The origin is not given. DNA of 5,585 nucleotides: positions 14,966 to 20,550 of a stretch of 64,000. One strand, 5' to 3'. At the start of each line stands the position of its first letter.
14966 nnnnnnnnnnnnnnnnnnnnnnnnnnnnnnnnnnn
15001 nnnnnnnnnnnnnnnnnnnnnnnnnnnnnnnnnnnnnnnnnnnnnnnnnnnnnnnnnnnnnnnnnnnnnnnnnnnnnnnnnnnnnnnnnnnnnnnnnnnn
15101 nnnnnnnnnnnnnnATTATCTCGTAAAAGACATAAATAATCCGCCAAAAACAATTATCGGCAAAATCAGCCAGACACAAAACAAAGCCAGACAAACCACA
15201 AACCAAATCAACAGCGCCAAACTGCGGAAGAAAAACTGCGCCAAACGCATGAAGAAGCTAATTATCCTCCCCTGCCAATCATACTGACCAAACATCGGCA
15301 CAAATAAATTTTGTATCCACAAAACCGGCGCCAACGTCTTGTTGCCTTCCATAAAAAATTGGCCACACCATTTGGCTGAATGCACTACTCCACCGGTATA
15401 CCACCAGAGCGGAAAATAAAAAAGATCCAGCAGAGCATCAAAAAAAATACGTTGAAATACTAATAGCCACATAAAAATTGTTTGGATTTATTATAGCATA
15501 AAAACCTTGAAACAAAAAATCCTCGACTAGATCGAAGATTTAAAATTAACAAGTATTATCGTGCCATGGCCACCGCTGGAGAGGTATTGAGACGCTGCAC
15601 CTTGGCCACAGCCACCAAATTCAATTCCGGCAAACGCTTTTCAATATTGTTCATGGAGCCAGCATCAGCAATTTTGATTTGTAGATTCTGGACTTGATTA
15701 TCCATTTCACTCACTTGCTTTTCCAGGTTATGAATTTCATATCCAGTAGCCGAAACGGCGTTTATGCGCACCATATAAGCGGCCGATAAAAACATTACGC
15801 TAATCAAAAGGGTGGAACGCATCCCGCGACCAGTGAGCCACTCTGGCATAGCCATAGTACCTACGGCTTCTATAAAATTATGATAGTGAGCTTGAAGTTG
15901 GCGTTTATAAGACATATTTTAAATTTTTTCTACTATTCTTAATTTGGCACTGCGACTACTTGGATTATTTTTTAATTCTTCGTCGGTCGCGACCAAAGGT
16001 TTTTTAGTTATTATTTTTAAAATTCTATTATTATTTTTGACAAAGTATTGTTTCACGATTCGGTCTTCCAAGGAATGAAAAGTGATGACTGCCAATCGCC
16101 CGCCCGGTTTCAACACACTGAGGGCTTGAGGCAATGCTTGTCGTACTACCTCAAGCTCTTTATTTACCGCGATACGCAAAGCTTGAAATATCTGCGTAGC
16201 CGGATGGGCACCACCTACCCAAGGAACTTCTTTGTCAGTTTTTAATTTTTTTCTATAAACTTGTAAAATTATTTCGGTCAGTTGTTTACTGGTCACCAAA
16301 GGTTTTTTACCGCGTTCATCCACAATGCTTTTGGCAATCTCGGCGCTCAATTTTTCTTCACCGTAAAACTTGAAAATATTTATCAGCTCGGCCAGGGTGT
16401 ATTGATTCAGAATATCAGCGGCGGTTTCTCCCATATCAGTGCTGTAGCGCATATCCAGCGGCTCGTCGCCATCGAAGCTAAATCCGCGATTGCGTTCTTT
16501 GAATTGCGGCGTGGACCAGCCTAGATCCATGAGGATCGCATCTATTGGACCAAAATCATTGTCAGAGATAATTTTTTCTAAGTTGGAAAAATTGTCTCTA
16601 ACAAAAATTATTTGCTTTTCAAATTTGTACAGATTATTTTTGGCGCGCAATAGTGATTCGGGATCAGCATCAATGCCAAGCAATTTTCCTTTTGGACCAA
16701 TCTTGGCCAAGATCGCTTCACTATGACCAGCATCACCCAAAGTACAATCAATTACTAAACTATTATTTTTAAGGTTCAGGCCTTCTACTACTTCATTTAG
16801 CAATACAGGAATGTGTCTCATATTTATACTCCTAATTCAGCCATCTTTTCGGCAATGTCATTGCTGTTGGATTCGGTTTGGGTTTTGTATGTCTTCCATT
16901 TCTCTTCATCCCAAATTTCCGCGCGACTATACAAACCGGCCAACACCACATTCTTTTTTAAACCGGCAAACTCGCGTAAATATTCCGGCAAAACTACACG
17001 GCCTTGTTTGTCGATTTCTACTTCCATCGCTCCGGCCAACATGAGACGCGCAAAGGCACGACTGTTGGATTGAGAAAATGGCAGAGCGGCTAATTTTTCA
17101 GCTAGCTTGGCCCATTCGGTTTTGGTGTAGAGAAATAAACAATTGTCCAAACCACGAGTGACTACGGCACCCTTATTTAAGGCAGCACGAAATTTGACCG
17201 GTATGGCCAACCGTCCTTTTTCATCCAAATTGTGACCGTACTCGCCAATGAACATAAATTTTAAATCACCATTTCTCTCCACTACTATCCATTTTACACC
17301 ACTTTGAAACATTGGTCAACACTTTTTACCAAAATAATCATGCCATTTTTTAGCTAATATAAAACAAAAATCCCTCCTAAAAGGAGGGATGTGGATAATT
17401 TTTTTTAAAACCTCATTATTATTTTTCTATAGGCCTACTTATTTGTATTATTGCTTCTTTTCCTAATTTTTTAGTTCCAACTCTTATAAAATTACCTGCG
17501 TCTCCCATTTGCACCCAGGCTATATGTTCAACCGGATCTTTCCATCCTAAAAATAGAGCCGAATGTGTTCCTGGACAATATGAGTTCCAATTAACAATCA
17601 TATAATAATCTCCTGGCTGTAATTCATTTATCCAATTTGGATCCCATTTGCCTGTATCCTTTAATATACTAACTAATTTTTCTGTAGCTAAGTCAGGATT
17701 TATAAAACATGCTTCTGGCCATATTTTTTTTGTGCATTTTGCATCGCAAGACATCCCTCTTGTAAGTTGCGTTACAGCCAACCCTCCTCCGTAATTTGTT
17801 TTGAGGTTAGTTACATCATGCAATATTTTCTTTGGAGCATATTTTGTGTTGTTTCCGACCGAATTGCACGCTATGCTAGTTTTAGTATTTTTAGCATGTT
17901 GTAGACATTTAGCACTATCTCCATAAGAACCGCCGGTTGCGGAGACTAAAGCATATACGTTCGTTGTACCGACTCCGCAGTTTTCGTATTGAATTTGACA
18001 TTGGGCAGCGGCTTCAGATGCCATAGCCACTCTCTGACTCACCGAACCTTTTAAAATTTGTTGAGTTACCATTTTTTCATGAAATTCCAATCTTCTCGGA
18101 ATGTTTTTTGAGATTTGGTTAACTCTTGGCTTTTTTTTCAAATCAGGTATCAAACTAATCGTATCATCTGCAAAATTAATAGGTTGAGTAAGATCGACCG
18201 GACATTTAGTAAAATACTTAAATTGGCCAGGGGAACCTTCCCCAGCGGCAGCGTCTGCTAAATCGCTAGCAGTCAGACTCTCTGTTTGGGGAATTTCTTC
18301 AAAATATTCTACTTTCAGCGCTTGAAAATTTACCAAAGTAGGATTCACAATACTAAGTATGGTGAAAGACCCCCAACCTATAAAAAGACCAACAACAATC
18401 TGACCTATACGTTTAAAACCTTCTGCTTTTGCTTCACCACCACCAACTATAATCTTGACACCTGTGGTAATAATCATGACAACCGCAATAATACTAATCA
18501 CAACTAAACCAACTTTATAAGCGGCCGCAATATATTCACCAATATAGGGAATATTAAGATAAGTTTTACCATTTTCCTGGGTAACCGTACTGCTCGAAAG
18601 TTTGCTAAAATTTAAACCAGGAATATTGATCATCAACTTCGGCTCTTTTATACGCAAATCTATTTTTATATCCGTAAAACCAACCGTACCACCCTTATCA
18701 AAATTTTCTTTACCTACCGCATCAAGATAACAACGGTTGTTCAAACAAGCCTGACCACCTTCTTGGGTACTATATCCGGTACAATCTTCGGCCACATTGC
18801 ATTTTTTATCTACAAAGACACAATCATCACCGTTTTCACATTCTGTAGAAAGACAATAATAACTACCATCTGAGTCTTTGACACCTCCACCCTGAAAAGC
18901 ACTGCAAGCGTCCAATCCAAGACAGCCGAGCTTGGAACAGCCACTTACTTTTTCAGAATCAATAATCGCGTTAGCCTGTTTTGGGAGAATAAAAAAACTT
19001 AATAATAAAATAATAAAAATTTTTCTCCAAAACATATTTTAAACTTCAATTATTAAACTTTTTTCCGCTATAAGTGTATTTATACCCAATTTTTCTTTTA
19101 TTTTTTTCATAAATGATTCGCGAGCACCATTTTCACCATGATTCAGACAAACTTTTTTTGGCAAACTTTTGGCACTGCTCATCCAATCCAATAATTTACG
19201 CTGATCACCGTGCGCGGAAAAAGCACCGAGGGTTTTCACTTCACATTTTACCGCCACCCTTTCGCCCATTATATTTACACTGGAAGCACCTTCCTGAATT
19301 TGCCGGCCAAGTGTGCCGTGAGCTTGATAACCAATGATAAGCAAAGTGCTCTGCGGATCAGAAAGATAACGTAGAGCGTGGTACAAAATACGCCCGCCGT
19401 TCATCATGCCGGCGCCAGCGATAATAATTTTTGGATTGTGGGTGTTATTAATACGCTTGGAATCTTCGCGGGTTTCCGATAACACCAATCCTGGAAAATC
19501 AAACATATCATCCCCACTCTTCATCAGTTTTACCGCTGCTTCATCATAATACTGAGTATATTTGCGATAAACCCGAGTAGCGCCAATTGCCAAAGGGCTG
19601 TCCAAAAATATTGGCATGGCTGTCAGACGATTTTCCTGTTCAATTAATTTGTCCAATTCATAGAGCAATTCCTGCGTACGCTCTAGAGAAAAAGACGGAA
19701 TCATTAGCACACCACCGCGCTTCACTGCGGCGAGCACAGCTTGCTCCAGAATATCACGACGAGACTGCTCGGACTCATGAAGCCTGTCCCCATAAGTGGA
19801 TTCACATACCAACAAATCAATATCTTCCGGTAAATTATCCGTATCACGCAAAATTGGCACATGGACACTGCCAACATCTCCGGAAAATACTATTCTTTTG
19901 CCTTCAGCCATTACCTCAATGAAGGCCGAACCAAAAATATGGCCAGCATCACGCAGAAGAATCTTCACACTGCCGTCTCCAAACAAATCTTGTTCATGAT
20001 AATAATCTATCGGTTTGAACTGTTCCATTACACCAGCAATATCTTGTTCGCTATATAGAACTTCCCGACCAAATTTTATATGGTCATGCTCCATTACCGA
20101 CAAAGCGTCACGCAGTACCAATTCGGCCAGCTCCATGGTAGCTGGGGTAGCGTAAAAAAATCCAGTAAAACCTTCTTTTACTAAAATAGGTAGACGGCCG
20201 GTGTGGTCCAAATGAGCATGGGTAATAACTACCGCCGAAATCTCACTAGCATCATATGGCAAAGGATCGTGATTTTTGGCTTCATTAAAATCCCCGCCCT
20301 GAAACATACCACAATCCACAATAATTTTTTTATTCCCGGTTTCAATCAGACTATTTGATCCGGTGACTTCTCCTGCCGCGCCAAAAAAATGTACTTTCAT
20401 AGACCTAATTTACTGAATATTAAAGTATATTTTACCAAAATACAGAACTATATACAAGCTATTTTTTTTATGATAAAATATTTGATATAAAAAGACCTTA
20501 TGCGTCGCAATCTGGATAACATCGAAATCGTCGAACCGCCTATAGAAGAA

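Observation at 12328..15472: Membrane-anchored ClpC-type double-AAA+ unfoldase inside the dcw cluster at the position normally held by ftsI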

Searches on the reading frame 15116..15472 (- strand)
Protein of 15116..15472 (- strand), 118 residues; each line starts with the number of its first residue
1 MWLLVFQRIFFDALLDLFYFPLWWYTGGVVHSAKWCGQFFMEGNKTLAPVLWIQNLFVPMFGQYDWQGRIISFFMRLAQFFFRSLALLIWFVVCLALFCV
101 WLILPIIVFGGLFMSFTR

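Call 3: search_protein_families(library=pfam, proteins=[window:15116-15472:-], max_evalue=0.01)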
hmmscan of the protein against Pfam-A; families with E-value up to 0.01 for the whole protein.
window:15116-15472:- (118 aa): 0 families

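Call 4: search_protein_families(library=ncbifam, proteins=[window:15116-15472:-], max_evalue=0.01)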
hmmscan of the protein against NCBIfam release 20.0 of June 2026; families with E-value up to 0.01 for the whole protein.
window:15116-15472:- (118 aa): 0 families

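Call 30: find_homologous_proteins(query=window:15116-15472:-, max_evalue=0.001)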
Query window:15116-15472:- (118 aa): 336 proteins with E <= 0.001 among 339 candidates; the best 120 are listed.
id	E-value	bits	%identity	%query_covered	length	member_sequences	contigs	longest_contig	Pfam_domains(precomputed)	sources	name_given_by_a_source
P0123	2.9e-67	243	100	92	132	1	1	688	-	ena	-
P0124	3.2e-64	233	86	100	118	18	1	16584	-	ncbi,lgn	-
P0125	2.0e-59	217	81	100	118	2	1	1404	-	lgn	-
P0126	1.1e-56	209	76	100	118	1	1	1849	-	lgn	-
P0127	1.0e-54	202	73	100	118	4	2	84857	-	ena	-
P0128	1.9e-51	192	69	100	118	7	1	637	-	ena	-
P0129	5.5e-51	190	75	97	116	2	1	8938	-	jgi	jgi:hypothetical protein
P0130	2.3e-50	188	70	100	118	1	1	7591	-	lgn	-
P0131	5.7e-50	187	68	100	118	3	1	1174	-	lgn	-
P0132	1.8e-49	185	69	100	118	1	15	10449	-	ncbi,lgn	-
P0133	7.9e-49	183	66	100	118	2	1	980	-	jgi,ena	-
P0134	1.1e-48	183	67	100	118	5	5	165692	-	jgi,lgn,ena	jgi:hypothetical protein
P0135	2.3e-48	182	72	97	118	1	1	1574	-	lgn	-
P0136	1.4e-47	179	67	100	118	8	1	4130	-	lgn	-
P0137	6.1e-47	177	66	98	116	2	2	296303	-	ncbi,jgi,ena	-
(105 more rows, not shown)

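Call 65: search_protein_families(library=pfam, proteins=[window:15116-15472:-], max_evalue=10)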
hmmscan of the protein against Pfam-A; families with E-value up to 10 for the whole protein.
window:15116-15472:- (118 aa): 2 families
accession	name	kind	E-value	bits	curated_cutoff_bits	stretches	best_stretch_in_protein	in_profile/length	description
PF03984.19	DUF346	-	0.57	10.4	22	1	23-39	17-33/39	Repeat of unknown function (DUF346)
PF05661.17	DUF808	-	0.73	9.3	28.4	1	84-116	73-105/302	Protein of unknown function (DUF808)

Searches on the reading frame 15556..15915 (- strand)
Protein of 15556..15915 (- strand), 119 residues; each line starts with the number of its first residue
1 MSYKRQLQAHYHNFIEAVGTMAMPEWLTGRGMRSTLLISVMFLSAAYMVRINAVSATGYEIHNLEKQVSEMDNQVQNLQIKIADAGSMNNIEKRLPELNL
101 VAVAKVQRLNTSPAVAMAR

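Call 3: search_protein_families(library=pfam, proteins=[window:15556-15915:-], max_evalue=0.01)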
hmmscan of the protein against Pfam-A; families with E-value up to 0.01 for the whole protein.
window:15556-15915:- (119 aa): 0 families

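Call 4: search_protein_families(library=ncbifam, proteins=[window:15556-15915:-], max_evalue=0.01)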
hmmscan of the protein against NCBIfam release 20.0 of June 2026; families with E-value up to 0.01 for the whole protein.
window:15556-15915:- (119 aa): 1 family
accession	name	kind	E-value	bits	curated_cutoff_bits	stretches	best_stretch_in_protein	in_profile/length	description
NF053549.1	FtsL_Actino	equivalog_domain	5.5e-06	26.2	55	1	36-111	6-82/83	cell division protein FtsL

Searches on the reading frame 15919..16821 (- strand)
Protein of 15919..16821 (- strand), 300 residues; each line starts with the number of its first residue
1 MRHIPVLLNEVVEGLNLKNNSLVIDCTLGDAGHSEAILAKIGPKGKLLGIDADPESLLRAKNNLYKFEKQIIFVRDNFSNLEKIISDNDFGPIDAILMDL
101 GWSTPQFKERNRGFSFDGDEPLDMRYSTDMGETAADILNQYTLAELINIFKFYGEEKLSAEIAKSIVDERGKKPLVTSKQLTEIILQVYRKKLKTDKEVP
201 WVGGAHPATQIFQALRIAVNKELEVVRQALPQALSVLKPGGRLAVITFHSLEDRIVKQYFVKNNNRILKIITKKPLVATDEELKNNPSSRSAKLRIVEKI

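Call 3: search_protein_families(library=pfam, proteins=[window:15919-16821:-], max_evalue=0.01)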
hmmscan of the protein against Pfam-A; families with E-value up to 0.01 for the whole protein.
window:15919-16821:- (300 aa): 6 families
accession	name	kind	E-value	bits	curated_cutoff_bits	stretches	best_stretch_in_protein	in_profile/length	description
PF01795.25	Methyltransf_5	-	1.2e-103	347.3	27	1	2-300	3-309/309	MraW methylase family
PF13847.12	Methyltransf_31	-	8.8e-07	29.1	27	1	21-90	5-75/145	Methyltransferase domain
PF01209.24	Ubie_methyltran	-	4.9e-05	23.2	20.1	0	226-273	132-179/233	ubiE/COQ5 methyltransferase family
PF13649.12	Methyltransf_25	-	0.00017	22.6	27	1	23-90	1-65/97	Methyltransferase domain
PF01728.25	FtsJ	-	0.0013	19.2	24.1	0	8-104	9-103/181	FtsJ-like methyltransferase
PF01135.25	PCMT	-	0.0055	16.9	20.3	0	5-72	59-126/210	Protein-L-isoaspartate(D-aspartate) O-methyltransferase (PCMT)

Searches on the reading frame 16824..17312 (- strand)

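Call 3: search_protein_families(library=pfam, proteins=[window:16824-17312:-], max_evalue=0.01)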
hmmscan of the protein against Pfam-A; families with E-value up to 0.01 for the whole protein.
window:16824-17312:- (162 aa): 1 family
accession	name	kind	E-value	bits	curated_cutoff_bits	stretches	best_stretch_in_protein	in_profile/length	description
PF02381.23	MraZ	-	2.4e-41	140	23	2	20-89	1-71/72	MraZ protein, putative antitoxin-like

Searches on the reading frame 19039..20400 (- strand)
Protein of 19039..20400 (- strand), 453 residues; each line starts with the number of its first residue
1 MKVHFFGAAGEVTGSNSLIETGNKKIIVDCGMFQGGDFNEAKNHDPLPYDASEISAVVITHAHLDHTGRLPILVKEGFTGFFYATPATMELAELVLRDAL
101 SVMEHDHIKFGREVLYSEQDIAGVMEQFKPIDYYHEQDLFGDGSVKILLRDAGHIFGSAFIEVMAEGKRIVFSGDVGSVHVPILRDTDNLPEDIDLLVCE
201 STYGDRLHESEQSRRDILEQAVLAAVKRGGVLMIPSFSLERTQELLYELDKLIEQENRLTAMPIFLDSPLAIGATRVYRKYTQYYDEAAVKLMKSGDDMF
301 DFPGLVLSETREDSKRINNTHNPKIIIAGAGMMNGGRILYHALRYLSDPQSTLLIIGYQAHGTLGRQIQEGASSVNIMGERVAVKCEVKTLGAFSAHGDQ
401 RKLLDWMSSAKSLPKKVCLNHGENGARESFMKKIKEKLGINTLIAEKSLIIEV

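Call 11: search_protein_families(library=pfam, proteins=[window:19039-20400:-], max_evalue=0.0001)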
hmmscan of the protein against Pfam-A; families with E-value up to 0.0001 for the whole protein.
window:19039-20400:- (453 aa): 5 families
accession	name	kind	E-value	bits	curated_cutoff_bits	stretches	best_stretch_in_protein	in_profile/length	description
PF10996.14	Beta-Casp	-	2.1e-37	128.7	27.7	1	242-368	1-120/120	Beta-Casp domain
PF00753.33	Lactamase_B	-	3.5e-14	53.6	22.7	1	12-187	4-161/196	Metallo-beta-lactamase superfamily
PF07521.17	RMMBL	-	1.9e-13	50.7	21.6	1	382-444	2-62/63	Zn-dependent metallo-hydrolase RNA specificity domain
PF16661.11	Lactamase_B_6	-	3.5e-10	40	27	1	18-174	1-160/193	Metallo-beta-lactamase superfamily domain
PF12706.13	Lactamase_B_2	-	4.2e-10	40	27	1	26-227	3-189/200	Beta-lactamase superfamily domain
